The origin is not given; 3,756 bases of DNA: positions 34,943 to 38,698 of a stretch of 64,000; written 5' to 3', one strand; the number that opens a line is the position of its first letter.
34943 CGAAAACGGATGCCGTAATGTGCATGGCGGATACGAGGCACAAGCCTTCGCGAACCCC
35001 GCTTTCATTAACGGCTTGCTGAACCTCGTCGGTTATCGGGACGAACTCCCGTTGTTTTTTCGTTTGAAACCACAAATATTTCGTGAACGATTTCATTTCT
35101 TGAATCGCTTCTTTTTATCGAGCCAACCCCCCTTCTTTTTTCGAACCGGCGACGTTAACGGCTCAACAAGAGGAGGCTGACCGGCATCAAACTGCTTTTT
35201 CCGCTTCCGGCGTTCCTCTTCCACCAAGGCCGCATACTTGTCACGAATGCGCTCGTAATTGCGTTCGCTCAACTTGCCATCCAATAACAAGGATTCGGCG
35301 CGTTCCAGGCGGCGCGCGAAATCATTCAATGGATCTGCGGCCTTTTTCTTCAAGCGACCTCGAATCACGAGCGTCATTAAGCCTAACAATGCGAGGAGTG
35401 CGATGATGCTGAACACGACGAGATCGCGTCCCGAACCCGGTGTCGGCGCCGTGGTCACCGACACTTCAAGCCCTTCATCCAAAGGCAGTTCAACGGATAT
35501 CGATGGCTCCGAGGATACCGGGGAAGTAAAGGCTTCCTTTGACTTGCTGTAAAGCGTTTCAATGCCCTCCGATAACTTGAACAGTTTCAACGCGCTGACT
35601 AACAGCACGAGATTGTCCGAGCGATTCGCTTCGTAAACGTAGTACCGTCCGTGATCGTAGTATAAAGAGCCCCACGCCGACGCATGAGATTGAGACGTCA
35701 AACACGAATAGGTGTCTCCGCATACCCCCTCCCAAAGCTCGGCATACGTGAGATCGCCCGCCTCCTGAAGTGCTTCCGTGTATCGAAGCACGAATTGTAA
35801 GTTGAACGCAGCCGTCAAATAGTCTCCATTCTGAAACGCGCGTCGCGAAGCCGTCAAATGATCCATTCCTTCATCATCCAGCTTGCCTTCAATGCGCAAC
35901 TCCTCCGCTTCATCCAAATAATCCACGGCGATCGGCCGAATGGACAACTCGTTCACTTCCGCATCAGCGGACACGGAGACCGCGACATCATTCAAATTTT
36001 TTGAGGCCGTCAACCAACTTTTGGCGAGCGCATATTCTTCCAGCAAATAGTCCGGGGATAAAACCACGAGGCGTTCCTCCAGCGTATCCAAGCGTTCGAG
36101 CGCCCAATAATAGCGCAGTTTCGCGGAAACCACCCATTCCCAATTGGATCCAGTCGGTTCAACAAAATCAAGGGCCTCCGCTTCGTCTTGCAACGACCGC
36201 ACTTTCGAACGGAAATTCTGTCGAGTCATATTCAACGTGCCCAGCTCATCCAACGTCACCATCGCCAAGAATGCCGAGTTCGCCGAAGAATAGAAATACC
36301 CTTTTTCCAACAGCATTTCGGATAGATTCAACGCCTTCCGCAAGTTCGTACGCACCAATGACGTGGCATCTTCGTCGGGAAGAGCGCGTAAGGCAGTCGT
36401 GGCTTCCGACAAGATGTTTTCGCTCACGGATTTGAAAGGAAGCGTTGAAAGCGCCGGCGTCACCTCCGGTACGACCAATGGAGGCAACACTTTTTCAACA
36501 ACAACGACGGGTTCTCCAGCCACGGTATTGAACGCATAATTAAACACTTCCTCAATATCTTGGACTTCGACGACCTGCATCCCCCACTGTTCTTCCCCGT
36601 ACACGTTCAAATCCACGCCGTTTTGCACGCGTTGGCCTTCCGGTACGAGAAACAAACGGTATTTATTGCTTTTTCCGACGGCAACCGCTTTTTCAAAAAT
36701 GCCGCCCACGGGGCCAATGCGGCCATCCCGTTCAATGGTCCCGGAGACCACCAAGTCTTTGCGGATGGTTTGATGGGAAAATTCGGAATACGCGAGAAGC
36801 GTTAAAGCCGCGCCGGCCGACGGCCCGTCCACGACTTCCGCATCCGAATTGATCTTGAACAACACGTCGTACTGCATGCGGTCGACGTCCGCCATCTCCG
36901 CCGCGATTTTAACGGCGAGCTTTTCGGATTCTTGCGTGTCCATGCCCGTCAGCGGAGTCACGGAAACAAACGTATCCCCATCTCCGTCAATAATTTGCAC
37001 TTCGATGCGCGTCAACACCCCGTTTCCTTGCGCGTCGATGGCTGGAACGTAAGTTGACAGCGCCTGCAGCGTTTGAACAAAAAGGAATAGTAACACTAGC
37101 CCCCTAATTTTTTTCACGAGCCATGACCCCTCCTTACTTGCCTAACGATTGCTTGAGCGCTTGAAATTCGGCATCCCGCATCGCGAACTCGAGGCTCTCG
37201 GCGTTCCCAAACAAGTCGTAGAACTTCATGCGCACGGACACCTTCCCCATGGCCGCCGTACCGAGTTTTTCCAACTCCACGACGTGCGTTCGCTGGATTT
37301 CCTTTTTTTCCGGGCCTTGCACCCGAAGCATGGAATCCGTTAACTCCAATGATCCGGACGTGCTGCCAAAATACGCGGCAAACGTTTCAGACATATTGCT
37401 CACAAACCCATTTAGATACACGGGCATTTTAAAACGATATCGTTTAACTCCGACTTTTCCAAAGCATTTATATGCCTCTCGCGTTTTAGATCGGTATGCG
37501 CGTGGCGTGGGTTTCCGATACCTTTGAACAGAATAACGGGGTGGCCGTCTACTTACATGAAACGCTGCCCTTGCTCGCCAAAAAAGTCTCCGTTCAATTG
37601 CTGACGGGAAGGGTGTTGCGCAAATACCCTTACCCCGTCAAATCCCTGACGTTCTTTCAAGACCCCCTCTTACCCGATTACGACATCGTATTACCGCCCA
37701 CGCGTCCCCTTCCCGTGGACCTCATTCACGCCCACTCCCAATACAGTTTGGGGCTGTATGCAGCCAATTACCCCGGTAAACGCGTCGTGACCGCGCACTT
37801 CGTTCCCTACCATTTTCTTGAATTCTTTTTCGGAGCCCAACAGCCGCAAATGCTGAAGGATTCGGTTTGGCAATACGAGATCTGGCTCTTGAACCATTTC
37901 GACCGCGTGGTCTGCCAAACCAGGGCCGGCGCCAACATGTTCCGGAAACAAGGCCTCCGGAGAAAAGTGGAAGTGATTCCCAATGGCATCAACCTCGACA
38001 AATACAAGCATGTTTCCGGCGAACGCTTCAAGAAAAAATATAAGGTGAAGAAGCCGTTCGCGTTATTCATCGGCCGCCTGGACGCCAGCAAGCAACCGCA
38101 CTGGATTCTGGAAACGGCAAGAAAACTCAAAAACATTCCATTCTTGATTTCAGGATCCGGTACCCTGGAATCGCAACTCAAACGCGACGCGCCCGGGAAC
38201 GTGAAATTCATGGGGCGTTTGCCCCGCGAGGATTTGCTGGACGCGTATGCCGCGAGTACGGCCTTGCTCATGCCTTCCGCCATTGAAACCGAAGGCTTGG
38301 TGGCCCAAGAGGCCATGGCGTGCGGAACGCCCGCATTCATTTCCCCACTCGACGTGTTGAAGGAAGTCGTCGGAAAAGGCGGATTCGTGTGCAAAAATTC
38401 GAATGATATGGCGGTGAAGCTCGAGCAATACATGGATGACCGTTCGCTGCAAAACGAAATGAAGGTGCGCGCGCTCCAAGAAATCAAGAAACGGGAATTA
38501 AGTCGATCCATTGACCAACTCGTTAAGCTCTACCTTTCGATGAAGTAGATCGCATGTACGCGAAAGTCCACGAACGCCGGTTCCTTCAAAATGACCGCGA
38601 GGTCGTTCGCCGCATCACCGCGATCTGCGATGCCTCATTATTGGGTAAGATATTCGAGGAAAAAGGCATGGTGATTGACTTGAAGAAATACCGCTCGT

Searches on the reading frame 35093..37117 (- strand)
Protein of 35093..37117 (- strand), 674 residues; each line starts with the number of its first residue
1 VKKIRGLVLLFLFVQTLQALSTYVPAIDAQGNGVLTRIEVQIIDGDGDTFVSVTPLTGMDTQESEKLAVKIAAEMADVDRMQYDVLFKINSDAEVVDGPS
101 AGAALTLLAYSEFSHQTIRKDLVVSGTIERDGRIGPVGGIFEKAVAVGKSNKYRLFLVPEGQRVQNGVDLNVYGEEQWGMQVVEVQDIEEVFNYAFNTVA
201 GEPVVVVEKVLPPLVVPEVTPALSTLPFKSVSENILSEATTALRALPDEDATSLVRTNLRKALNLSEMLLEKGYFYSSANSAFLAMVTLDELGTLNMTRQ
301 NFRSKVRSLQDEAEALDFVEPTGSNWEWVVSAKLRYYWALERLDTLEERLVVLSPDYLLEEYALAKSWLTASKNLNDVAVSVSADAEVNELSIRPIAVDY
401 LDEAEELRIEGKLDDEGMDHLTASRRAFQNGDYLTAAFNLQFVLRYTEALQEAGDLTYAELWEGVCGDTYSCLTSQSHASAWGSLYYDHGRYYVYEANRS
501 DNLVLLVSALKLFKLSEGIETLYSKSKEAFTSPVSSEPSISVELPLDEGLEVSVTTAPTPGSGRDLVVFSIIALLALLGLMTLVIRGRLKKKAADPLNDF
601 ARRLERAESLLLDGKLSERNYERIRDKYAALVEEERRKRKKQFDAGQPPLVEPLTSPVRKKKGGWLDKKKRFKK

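Call 63: search_protein_families(library=pfam, proteins=[window:35093-37117:-], max_evalue=0.001)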
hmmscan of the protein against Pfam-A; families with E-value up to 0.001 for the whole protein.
window:35093-37117:- (674 aa): 1 family
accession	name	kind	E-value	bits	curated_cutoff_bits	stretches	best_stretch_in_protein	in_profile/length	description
PF05362.19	Lon_C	-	1.8e-11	44.5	21.1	1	33-196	40-203/205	Lon protease (S16) C-terminal proteolytic domain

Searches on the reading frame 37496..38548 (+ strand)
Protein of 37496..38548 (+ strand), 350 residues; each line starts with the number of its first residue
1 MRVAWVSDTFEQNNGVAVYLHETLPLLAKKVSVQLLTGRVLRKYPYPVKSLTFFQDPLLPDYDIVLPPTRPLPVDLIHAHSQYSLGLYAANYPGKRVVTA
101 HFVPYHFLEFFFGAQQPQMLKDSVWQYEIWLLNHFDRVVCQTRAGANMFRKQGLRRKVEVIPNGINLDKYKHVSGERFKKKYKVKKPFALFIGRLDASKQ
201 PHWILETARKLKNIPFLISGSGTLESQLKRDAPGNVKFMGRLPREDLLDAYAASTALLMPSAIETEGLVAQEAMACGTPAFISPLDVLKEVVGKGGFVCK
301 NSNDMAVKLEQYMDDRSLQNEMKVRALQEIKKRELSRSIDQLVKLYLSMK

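Call 63: search_protein_families(library=pfam, proteins=[window:37496-38548:+], max_evalue=0.001)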
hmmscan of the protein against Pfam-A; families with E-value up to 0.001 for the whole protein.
window:37496-38548:+ (350 aa): 6 families
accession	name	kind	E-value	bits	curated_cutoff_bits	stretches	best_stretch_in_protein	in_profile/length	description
PF00534.26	Glycos_transf_1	-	1.8e-24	86.6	26.4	1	177-326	6-169/172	Glycosyl transferases group 1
PF13692.12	Glyco_trans_1_4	-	1e-19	71.6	27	1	188-315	3-142/142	Glycosyl transferases group 1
PF13439.12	Glyco_transf_4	-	7.8e-18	65.5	28.5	1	14-169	2-170/170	Glycosyltransferase Family 4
PF13579.12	Glyco_trans_4_4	-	7.7e-09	36.5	29.7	1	70-164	68-158/158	Glycosyl transferase 4-like domain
PF13524.12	Glyco_trans_1_2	-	3.7e-08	33.9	25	1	202-333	3-132/144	Glycosyl transferase-like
PF20706.3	GT4-conflict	-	7e-05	22.4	26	1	245-283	273-311/385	Family 4 Glycosyltransferase in conflict systems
